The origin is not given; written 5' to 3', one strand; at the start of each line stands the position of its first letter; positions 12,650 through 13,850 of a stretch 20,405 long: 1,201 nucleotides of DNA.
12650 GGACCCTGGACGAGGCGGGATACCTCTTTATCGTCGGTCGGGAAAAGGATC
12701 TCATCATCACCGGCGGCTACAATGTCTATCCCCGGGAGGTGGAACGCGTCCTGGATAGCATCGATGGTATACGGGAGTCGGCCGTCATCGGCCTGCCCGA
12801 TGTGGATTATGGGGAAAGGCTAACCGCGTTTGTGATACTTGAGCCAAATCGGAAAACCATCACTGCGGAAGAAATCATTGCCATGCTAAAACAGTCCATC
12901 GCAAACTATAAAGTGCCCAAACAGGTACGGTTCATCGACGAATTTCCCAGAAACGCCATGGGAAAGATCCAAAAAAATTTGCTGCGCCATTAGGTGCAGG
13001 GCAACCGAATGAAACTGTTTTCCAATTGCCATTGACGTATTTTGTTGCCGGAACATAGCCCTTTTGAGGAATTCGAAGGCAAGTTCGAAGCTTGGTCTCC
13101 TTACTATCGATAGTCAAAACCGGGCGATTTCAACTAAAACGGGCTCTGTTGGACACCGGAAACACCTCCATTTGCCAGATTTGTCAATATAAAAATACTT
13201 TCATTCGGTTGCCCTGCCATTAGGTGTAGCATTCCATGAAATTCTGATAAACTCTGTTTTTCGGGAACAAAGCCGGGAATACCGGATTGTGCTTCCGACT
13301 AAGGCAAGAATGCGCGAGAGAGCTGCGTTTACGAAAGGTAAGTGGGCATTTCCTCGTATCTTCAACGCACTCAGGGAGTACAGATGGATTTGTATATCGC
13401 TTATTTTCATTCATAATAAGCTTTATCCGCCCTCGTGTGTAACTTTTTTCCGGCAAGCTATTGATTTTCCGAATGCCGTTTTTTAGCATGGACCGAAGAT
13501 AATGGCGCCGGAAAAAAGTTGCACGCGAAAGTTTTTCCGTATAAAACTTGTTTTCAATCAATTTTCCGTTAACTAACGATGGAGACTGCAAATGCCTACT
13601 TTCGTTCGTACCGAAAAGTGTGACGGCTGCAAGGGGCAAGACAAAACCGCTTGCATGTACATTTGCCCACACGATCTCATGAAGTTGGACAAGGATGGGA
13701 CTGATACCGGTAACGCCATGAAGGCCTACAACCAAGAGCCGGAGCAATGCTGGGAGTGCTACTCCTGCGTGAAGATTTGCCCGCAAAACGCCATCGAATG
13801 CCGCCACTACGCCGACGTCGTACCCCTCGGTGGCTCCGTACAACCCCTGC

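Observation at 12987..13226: Textbook MITE with 10-bp target-site duplication inserted at the stop codon of the acyl-CoA synthetase, upstream of aprBA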

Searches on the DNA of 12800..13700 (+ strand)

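Call 7: search_rna_families(source=window, start=12800, end=13700, threshold=evalue, max_evalue=1)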
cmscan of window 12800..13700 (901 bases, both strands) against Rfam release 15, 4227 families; matches with E-value up to 1: 1.
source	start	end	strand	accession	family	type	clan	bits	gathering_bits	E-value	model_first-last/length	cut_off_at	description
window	13430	13526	+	RF04196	MIR5638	Gene; miRNA;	-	14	500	0.17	1-464/464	no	MIR5638 microRNA precursor family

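Call 109: search_dna_similar(query=window:12995-13026:+, collection=plasmids, mode=distant, max_evalue=10, max_rows=30)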
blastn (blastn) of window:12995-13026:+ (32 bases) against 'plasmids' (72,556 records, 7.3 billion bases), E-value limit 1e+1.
Records with a match: 12; places in all: 14; records where one place covers at least 80% of the query: 0.
Best place of each record, by identity: >=99% 7; 95-99% 2; 90-95% 3.
By first word of the organism name: Yersinia 6; Rhizobium 1; Paenarthrobacter 1; Bacillus 1; Sphingobium 1; Vibrio 1; Bacteroides 1.
By predicted mobility (MOB-suite, as given by PLSDB): conjugative 7; non-mobilizable 4; mobilizable 1.
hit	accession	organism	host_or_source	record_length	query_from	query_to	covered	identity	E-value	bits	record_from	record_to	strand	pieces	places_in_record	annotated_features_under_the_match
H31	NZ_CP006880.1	Rhizobium gallicum bv. gallicum R602sp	Phaseolus vulgaris,whole ...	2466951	7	28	69%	95.5%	7e-1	37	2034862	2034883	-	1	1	record has no annotation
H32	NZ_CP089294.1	Paenarthrobacter nicotinovorans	-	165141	2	24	72%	91.3%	3e+0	34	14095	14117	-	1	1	hypothetical protein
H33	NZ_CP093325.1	Bacillus sp. N5-665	whole organism,peat soil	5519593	9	31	72%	91.3%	3e+0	34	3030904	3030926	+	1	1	none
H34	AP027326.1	Sphingobium sp. TomTYG46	-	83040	1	22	69%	90.9%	9e+0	32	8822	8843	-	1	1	hypothetical protein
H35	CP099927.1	Vibrio parahaemolyticus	Anadara tuberculosa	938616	9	28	63%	95.0%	9e+0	33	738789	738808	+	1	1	hypothetical protein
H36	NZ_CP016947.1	Yersinia enterocolitica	Sheep fecal sample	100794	8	25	56%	100.0%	3e+0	34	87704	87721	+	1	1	none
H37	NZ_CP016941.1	Yersinia enterocolitica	Fecal samples from slaughtered sheep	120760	8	25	56%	100.0%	3e+0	34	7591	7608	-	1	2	inverse autotransporter beta domain-containing protein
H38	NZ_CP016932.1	Yersinia enterocolitica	Swiss alpine Ibex feces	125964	8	25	56%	100.0%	3e+0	34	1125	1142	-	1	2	none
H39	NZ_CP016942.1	Yersinia enterocolitica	Fecal samples from slaughtered sheep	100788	8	25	56%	100.0%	3e+0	34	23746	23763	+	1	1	none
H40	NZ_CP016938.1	Yersinia enterocolitica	Fecal samples from slaughtered sheep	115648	8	25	56%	100.0%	3e+0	34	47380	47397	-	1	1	inverse autotransporter beta-barrel domain-containing protein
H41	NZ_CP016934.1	Yersinia enterocolitica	Fecal samples from slaughtered sheep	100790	8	25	56%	100.0%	3e+0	34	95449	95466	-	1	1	inverse autotransporter beta domain-containing protein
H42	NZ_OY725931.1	Bacteroides finegoldii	-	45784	14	31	56%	100.0%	3e+0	34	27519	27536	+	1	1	fimbrillin family protein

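Call 110: search_dna_similar(query=window:12997-13216:+, collection=plasmids, mode=distant, max_evalue=10, max_rows=20)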
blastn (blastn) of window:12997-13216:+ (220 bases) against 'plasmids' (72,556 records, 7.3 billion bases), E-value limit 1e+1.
Records with a match: 20; places in all: 20; records where one place covers at least 80% of the query: 0.
Best place of each record, by identity: >=99% 3; 95-99% 2; 90-95% 6; 80-90% 8; 60-80% 1.
By first word of the organism name: Roseibium 5; Mesorhizobium 3; Aminobacter 2; Bacillus 2; Trichormus 2; Vibrio 1; Cytobacillus 1; Runella 1; Devosia 1; Clostridioides 1; and 1 more.
By predicted mobility (MOB-suite, as given by PLSDB): conjugative 8; non-mobilizable 8; mobilizable 4.
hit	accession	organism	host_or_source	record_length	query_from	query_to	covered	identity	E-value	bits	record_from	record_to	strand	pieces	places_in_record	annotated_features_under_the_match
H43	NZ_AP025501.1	Vibrio lentus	-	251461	19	84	30%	75.4%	8e+0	38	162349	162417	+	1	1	inverse autotransporter beta domain-containing protein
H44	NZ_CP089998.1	Cytobacillus spongiae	sponge,Pure culture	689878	164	206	20%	81.8%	8e+0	37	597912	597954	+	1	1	none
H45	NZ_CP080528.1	Mesorhizobium sp. AR07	Oxytropis sp.,Cell culture,root nodule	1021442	68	104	17%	86.8%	2e-1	44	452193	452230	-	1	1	record has no annotation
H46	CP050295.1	Mesorhizobium loti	Oxytropis kamtschatica,cell ...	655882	68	104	17%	86.8%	2e-1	44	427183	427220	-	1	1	phosphoenolpyruvate phosphomutase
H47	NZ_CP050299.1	Mesorhizobium huakuii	Oxytropis kamtschatica,cell ...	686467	68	104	17%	86.8%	2e-1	44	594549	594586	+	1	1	isocitrate lyase/phosphoenolpyruvate mutase family protein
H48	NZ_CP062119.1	Aminobacter sp. SR38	bacterial pure culture,soil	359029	111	142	15%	87.5%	8e+0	37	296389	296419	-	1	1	helix-turn-helix transcriptional regulator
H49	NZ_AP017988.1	Aminobacter sp. SS-2016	Lotus japoicus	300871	111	142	15%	87.5%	8e+0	37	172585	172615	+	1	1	none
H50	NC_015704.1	Runella slithyformis DSM 19594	fresh water lake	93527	183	213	14%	87.1%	2e+0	39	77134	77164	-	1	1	CBASS cGAMP-activated phospholipase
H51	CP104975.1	Devosia sp. A8/3-2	Oxytropis tragacanthoides,cell ...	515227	11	39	13%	90.0%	8e+0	38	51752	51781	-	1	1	alpha/beta hydrolase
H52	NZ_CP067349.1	Clostridioides sp. ES-S-0107-01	soil,soil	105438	171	199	13%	89.7%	2e+0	40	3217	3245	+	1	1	DUF3854 domain-containing protein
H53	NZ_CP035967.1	Bacillus mycoides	cell culture,soil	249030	193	217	11%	96.0%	8e+0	38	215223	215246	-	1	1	bifunctional lytic transglycosylase/C40 family peptidase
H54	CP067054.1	Bacillus mycoides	soil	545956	193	217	11%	96.0%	8e+0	38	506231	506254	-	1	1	C40 family peptidase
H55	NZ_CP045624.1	Roseibium aggregatum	-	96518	70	94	11%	92.0%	8e+0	37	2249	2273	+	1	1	none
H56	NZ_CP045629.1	Roseibium aggregatum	-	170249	70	94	11%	92.0%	8e+0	37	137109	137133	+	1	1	none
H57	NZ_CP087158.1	Roseibium aggregatum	cell culture,seawater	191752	70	94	11%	92.0%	8e+0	37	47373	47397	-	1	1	none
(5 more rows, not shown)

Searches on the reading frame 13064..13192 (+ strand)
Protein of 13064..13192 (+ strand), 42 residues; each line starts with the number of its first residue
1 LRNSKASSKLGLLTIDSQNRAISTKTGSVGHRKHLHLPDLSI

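Call 73: find_encoding_contigs(protein=window:13064-13192:+, flank=3000, max_places=10)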
Protein window:13064-13192:+ (42 aa): no gene with exactly this product is on record in the collection.
